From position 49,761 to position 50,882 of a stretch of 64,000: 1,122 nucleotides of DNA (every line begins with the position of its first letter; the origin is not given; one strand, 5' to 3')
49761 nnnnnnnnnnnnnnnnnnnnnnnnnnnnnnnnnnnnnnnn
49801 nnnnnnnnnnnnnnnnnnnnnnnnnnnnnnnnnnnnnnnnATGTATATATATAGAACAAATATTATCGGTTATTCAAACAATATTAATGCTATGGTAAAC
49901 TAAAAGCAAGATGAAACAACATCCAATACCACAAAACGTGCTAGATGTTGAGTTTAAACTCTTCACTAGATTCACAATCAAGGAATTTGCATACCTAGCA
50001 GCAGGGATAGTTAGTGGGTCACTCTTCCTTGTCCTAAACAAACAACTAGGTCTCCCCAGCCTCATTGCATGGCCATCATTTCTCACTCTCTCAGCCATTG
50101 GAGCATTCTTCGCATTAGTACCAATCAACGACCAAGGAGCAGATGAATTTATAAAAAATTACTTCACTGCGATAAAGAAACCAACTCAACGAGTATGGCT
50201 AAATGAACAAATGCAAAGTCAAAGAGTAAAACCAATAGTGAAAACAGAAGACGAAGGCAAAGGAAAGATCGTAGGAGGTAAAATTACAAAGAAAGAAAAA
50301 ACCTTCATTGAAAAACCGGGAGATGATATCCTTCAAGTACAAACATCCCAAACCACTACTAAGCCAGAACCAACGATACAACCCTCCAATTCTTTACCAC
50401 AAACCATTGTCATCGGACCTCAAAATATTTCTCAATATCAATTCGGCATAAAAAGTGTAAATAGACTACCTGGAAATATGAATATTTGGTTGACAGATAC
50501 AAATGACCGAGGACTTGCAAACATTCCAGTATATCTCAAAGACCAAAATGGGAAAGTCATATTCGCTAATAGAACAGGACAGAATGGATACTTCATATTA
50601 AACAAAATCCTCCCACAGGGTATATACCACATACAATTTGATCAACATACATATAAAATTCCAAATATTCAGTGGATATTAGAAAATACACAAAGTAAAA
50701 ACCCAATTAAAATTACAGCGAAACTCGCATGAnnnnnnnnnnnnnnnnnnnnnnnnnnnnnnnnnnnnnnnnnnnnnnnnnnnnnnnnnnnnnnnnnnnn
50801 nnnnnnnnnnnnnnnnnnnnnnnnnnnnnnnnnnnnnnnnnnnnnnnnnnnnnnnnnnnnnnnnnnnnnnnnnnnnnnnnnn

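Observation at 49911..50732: PrgI/VirB3-like protein carrying an extra extracellular transthyretin/CarboxypepD_reg-like domain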

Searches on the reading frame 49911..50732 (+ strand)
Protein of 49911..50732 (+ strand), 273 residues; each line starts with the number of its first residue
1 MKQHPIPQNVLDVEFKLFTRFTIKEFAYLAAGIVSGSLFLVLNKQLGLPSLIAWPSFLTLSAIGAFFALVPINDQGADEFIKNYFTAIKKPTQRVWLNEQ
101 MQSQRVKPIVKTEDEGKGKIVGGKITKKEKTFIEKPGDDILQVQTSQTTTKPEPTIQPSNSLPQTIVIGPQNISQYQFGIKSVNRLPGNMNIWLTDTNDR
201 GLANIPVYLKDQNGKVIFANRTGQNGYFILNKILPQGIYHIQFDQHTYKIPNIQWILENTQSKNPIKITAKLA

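Call 3: search_protein_families(library=pfam, proteins=[window:49911-50732:+], max_evalue=1)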
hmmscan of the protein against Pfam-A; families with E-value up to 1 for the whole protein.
window:49911-50732:+ (273 aa): 4 families
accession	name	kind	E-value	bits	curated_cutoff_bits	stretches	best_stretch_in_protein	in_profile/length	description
PF12666.12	PrgI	-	3.4e-06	27.9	27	1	5-94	1-89/91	PrgI family protein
PF17210.9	SdrD_B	-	0.00014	22.4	29.7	1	195-246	17-67/112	SdrD B-like domain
PF13620.12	CarboxypepD_reg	-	0.0017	19.1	32.3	1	195-250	7-61/82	Carboxypeptidase regulatory-like domain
PF20608.4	Phage_tube_C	-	0.12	13.1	24.1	1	197-249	16-70/82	Phage tail tube protein C-terminal domain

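Call 4: search_protein_families(library=ncbifam, proteins=[window:49911-50732:+], max_evalue=1)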
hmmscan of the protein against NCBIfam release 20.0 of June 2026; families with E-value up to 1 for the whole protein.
window:49911-50732:+ (273 aa): 2 families
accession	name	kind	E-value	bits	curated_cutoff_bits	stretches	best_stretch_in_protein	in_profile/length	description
NF012181.0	MSCRAMM_SdrD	exception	0.043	11.2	2500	1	195-246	919-969/1379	MSCRAMM family adhesin SdrD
NF000535.3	MSCRAMM_SdrC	exception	0.058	11.4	1700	1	196-247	514-564/963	MSCRAMM family adhesin SdrC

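Call 6: find_homologous_proteins(query=window:49911-50732:+)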
Query window:49911-50732:+ (273 aa): 373 proteins with E <= 0.001 among 820 candidates; the best 120 are listed.
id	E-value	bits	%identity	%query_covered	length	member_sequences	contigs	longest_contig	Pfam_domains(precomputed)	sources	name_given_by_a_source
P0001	2.1e-178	609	100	100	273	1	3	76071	PF12666.13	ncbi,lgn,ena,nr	ncbi:PrgI family protein [bacterium]|nr:PrgI family protein [bacterium]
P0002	1.2e-155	535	87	100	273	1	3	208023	PF12666.13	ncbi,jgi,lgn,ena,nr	ncbi:PrgI family protein [bacterium]|nr:PrgI family protein [bacterium]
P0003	2.9e-136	471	75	100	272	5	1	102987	PF12666.13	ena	-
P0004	4.1e-131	454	74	100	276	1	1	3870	PF12666.13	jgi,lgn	jgi:hypothetical protein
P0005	6.0e-121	421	68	100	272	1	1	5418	PF12666.13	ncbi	-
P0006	2.9e-120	419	69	100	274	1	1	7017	PF12666.13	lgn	-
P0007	9.5e-120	417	67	100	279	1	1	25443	PF12666.13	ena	-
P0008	4.2e-116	405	64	100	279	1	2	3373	PF12666.13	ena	-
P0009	8.8e-116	404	64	100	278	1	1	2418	PF12666.13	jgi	jgi:hypothetical protein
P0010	2.4e-115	403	63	100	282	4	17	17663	PF12666.13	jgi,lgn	jgi:hypothetical protein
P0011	2.7e-115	402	64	100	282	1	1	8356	PF12666.13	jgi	jgi:hypothetical protein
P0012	3.9e-115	402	64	100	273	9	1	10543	PF12666.13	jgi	jgi:hypothetical protein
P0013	4.9e-115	402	65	100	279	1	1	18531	PF12666.13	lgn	-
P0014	6.4e-115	401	66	100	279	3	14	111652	PF12666.13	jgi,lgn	jgi:hypothetical protein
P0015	4.9e-114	398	63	100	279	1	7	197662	PF12666.13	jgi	jgi:hypothetical protein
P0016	5.5e-114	398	63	100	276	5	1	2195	PF12666.13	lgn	-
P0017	6.3e-114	398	62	100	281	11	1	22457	PF12666.13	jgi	jgi:hypothetical protein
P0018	7.1e-114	398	64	100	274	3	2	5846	PF12666.13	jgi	jgi:hypothetical protein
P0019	1.5e-113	397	63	100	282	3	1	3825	PF12666.13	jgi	jgi:hypothetical protein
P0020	3.9e-113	395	65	100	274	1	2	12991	PF12666.13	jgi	jgi:hypothetical protein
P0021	4.3e-113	395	63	100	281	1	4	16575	PF12666.13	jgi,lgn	jgi:hypothetical protein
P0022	6.1e-113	395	64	100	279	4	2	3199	PF12666.13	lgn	-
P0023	7.1e-113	394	63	100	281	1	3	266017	PF12666.13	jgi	jgi:hypothetical protein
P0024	9.2e-113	394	63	100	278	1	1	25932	PF12666.13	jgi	jgi:hypothetical protein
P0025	5.5e-111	388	61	100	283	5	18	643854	PF12666.13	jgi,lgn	jgi:hypothetical protein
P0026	6.0e-111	388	64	100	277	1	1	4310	PF12666.13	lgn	-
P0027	2.6e-110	386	62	100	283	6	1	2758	PF12666.13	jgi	jgi:hypothetical protein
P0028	1.3e-109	384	61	100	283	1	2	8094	PF12666.13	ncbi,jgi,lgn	-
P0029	1.3e-109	384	61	100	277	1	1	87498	PF12666.13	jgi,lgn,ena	-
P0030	1.6e-109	383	61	100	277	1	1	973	PF12666.13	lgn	-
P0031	5.3e-108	379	61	100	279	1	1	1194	PF12666.13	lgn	-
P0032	6.7e-108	378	61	100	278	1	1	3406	PF12666.13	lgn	-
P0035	2.0e-107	377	60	100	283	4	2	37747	PF12666.13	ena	-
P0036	2.3e-107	376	63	100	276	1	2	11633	PF12666.13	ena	-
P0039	3.8e-106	372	60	100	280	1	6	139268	PF12666.13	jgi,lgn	jgi:hypothetical protein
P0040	5.1e-106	372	60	99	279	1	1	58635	PF12666.13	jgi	jgi:hypothetical protein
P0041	5.2e-106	372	61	99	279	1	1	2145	PF12666.13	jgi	-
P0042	6.0e-106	372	62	100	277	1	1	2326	PF12666.13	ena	-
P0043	1.2e-105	371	62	99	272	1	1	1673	PF12666.13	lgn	-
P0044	3.3e-105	369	61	100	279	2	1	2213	PF12666.13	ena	-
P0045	7.8e-105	368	60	99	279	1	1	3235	PF12666.13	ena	-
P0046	9.6e-105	368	60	100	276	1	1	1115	PF12666.13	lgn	-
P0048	2.0e-83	298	53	99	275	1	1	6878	PF12666.13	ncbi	-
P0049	2.3e-83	298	52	99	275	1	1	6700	PF12666.13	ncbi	-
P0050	2.5e-83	298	52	99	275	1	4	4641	PF12666.13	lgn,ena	-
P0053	1.4e-82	295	51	99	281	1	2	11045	PF12666.13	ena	-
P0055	2.8e-82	294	52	98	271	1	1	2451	PF12666.13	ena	-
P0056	3.2e-82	294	52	99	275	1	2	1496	PF12666.13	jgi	jgi:hypothetical protein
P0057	4.3e-82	294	51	99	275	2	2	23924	PF12666.13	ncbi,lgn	-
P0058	5.6e-82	293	50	99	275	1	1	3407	PF12666.13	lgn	-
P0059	5.9e-82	293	51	99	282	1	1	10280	PF12666.13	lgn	-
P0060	6.9e-82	293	50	99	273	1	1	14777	PF12666.13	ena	-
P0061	7.5e-82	293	50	99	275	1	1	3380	PF12666.13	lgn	-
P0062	8.5e-82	293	50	99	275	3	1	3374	PF12666.13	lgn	-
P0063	8.8e-82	293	51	99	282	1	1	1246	PF12666.13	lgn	-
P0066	3.3e-81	291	50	99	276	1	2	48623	PF12666.13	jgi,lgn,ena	-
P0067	6.7e-81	290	49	99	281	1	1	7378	PF12666.13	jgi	jgi:hypothetical protein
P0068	7.3e-81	290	49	99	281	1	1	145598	PF12666.13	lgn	-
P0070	1.0e-80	289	50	99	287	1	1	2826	PF12666.13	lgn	-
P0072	1.4e-80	289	49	99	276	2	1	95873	PF12666.13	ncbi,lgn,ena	-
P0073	1.5e-80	288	51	99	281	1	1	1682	PF12666.13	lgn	-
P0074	4.8e-80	287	49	99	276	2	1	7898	PF12666.13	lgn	-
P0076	5.0e-80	287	49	99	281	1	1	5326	PF12666.13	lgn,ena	-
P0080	3.9e-79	284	49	99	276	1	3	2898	PF12666.13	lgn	-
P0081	8.1e-79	283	48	99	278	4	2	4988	PF12666.13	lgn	-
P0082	1.1e-78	282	50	99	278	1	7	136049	PF12666.13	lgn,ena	-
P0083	1.1e-78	282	50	99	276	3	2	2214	PF12666.13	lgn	-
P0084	1.2e-78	282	50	99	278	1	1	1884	PF12666.13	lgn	-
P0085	2.4e-78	281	50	99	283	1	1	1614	PF12666.13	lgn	-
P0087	6.7e-78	280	50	99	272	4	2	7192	PF12666.13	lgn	-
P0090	9.4e-78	279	49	98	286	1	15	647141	PF12666.13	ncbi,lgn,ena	-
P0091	9.4e-78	279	49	99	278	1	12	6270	PF12666.13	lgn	-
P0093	1.2e-77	279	49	99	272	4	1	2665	PF12666.13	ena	-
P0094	1.6e-77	279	49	99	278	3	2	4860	PF12666.13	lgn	-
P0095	1.8e-77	278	50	99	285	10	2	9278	PF12666.13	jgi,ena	-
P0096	1.8e-77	278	48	99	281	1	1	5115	PF12666.13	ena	-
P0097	2.1e-77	278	51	99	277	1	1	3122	PF12666.13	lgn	-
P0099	2.3e-77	278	50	99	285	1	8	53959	PF12666.13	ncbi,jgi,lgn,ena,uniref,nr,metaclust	ncbi:hypothetical protein A3J98_01055 [candidate division WS6 bacterium RIFOXYC1_FULL_33_10]|uniref:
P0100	2.3e-77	278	49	99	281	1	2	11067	PF12666.13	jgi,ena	-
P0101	2.4e-77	278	50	99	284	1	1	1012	PF12666.13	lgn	-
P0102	2.5e-77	278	49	98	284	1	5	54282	PF12666.13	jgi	jgi:hypothetical protein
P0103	2.9e-77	278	50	99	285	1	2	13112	PF12666.13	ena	-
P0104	3.2e-77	278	50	99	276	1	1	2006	PF12666.13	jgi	-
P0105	3.7e-77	277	51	98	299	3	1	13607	PF12666.13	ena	-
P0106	3.7e-77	277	49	99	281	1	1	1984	PF12666.13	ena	-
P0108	4.9e-77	277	48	99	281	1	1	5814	PF12666.13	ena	-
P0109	5.1e-77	277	50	99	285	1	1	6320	PF12666.13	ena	-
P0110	5.6e-77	277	50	99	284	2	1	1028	PF12666.13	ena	-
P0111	1.4e-76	276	50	99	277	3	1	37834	PF12666.13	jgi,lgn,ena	jgi:hypothetical protein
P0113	2.0e-76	275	48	99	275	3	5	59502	PF12666.13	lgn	-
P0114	2.1e-76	275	49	99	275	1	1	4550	PF12666.13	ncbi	-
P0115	2.3e-76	275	45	98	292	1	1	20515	PF12666.13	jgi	jgi:hypothetical protein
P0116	4.5e-76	274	49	99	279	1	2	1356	PF12666.13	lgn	-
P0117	1.1e-75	273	50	99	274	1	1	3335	PF12666.13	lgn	-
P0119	2.7e-75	271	49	98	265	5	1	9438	PF12666.13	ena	-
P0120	4.0e-75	271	49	95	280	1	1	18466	PF12666.13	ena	-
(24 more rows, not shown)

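Call 19: predict_structure(alignment_id=A1)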
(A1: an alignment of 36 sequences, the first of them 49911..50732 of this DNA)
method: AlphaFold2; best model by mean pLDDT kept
length: 273 residues; sequences in the alignment: 36
mean_pLDDT: 69.5   pTM: 0.41
mean pLDDT of the five models: 69.5, 68.0, 67.4, 67.2, 65.0
residues with pLDDT >= 90: 74; 70-90: 77; 50-70: 49; < 50: 73
segments of 3 or more residues with pLDDT < 50: 1-5, 10-13, 15-19, 88-97, 110-131, 141-160
pLDDT, mean of each block of 10 residues (from residue 1): 48 47 71 79 73 78 73 51 53 48 51 43 40 52 36 35 83 88 84 93 95 93 92 92 92 90 89 87
secondary structure, 60 per line:
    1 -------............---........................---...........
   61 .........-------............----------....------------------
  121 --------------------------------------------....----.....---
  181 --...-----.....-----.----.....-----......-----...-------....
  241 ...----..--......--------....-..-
elements in order: H8-19 H23-46 H50-69 H77-88 H99-102 E165-168 H173-176 E191-195 E206-210 E216-221 E227-229 E237-243 E252-257 E266-269

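Call 24: search_protein_representatives(alignment_id=A1)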
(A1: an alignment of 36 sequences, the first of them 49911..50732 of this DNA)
Query: 36 sequences, 279 profile positions. Proteins with E-value up to 0.001 (for the whole library): 1738; up to 1e-10: 1207; up to 1e-30: 56. The best 150 are listed.
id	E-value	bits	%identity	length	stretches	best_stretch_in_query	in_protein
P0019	3.4e-134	463.0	-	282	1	1-279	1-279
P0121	1.4e-98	346.1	-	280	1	1-277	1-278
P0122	2.4e-72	260.0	-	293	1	1-278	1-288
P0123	7.3e-71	255.2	-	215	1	1-206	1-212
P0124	1.9e-67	244.0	-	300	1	1-267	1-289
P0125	6.2e-67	242.3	-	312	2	1-158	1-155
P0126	7.8e-65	235.4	-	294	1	1-277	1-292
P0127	4.6e-61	223.0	-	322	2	1-174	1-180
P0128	2.8e-60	220.4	-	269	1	1-269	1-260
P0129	3.8e-60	220.0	-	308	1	1-266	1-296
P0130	5.6e-60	219.5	-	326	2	1-168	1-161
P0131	5.9e-60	219.4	-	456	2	1-190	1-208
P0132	2.1e-59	217.6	-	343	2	1-158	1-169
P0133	2.8e-59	217.2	-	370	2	1-163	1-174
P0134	1.3e-58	215.0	-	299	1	1-250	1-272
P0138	7.0e-57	209.3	-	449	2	1-180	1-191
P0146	6.0e-52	193.1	-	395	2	1-149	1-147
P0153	9.7e-48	179.3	-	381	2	1-107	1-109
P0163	1.0e-37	146.5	-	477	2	1-161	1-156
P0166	2.3e-35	138.7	-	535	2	1-172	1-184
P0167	6.6e-35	137.2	-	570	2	1-162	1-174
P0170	5.5e-33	130.9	-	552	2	1-177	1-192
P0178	1.3e-28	116.6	-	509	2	1-163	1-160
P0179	2.5e-28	115.6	-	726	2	1-163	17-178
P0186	1.5e-26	109.8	-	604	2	1-98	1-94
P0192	7.5e-25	104.2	-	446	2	1-161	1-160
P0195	1.1e-24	103.7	-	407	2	1-100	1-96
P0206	9.6e-24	100.6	-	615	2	3-102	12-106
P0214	9.0e-23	97.4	-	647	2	2-188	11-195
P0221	1.9e-22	96.3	-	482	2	1-171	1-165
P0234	1.1e-21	93.8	-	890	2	2-153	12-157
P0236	1.2e-21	93.7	-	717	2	1-109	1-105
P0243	2.2e-21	92.9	-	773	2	2-101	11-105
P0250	3.6e-21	92.1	-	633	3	2-99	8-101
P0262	5.8e-21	91.5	-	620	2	1-97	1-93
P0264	6.7e-21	91.3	-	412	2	1-98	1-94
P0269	8.1e-21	91.0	-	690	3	2-98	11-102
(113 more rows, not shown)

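Call 25: fold_search(model_id=the predicted structure, library=pdb)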
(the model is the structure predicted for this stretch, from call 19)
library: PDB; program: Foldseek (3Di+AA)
matches with E <= 10: 839; with E <= 0.001: 23
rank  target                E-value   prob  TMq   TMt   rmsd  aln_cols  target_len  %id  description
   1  8bdw_A                2.2e-05  1.00  0.27  0.70   2.8        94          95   20  Crystal structure of CnaB2 domain from Lactobacillus plantarum (released 2023-02-22)
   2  6fwv_A                5.5e-05  1.00  0.24  0.14   3.8        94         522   22  The Bacillus anthracis TIE protein (released 2018-08-08)
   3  10ps                  8.5e-05  1.00  0.25  0.13   3.3       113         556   15  Crystal structure of SdrD A2-A3-B1-B2 domains from Staphylococcus aureus JH1 (released 2026-02-11)
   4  2nsm                  9.7e-05  1.00  0.25  0.18   2.8        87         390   16  Crystal structure of the human carboxypeptidase N (Kininase I) catalytic domain (released 2007-04-24)
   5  3mn8_D                9.7e-05  1.00  0.25  0.18   3.0        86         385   21  Structure of Drosophila melanogaster carboxypeptidase D isoform 1B short (released 2010-07-28)
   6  8bdw_H                1.1e-04  1.00  0.27  0.68   2.9        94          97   20  Crystal structure of CnaB2 domain from Lactobacillus plantarum (released 2023-02-22)
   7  6fwv_B                1.3e-04  1.00  0.24  0.14   3.7        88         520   24  The Bacillus anthracis TIE protein (released 2018-08-08)
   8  3kpt_A                1.7e-04  1.00  0.25  0.20   4.4        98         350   16  Crystal structure of BcpA, the major pilin subunit of Bacillus cereus (released 2009-11-24)
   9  2x5p                  1.7e-04  1.00  0.23  0.55   4.2        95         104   20  Crystal structure of the Streptococcus pyogenes fibronectin binding protein Fbab-B (released 2010-09-01)
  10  3rkp_B                2.1e-04  1.00  0.25  0.20   4.7        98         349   16  Crystal structure of BcpA*(D312A), the major pilin subunit of Bacillus cereus (released 2012-05-30)
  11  3mn8_C                2.2e-04  1.00  0.25  0.18   3.0        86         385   21  Structure of Drosophila melanogaster carboxypeptidase D isoform 1B short (released 2010-07-28)
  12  3kpt_B                2.4e-04  1.00  0.25  0.19   3.3       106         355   17  Crystal structure of BcpA, the major pilin subunit of Bacillus cereus (released 2009-11-24)
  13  3mn8_A                2.5e-04  1.00  0.25  0.18   3.1        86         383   21  Structure of Drosophila melanogaster carboxypeptidase D isoform 1B short (released 2010-07-28)
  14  3is1                  2.5e-04  1.00  0.23  0.17   6.3        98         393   21  Crystal structure of functional region of UafA from Staphylococcus saprophyticus in C2 form at 2.45 angstrom resolution (released 2010-09-08)
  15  3mn8_B                3.5e-04  1.00  0.25  0.18   3.0        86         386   21  Structure of Drosophila melanogaster carboxypeptidase D isoform 1B short (released 2010-07-28)
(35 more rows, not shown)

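Call 29: list_cluster_members(proteins=[P0122, P0131, P0138, P0167, P0179, P0186, P0234, P0236, P0264, P0195])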
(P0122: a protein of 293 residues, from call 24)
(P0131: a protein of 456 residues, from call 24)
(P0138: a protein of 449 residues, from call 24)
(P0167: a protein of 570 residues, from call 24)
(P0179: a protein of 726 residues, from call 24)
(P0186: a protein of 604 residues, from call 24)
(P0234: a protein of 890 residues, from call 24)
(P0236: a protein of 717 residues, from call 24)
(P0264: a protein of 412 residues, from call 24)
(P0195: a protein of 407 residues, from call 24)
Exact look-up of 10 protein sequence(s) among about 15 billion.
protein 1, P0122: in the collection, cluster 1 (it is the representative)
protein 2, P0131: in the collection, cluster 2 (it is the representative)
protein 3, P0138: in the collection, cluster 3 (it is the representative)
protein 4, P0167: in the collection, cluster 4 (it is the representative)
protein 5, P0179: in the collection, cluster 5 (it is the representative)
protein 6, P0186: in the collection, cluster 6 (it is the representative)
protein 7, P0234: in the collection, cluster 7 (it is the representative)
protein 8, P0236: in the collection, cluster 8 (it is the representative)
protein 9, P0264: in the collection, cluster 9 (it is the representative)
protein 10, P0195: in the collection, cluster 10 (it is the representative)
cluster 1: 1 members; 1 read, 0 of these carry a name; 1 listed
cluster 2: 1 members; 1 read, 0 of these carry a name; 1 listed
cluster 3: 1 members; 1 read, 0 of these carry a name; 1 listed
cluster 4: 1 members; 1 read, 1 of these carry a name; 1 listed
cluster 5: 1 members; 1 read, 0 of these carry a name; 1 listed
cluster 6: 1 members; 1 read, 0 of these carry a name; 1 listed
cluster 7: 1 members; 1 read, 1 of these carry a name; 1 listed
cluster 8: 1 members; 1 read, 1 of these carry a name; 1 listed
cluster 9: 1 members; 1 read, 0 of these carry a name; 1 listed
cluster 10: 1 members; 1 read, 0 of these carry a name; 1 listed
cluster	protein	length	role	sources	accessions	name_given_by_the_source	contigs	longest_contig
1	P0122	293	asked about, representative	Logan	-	-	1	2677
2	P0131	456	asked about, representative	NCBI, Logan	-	-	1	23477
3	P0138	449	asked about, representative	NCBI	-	-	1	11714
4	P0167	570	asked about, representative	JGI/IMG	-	hypothetical protein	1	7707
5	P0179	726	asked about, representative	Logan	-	-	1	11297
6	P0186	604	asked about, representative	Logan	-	-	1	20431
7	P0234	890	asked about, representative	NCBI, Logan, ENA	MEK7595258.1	MAG: PrgI family protein [Patescibacteria group bacterium]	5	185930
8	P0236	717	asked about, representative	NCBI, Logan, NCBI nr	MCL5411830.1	MAG: PrgI family protein [Patescibacteria group bacterium] | PrgI family protein [Patescibacteria group bacterium]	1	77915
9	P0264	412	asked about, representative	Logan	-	-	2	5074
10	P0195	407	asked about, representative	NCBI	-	-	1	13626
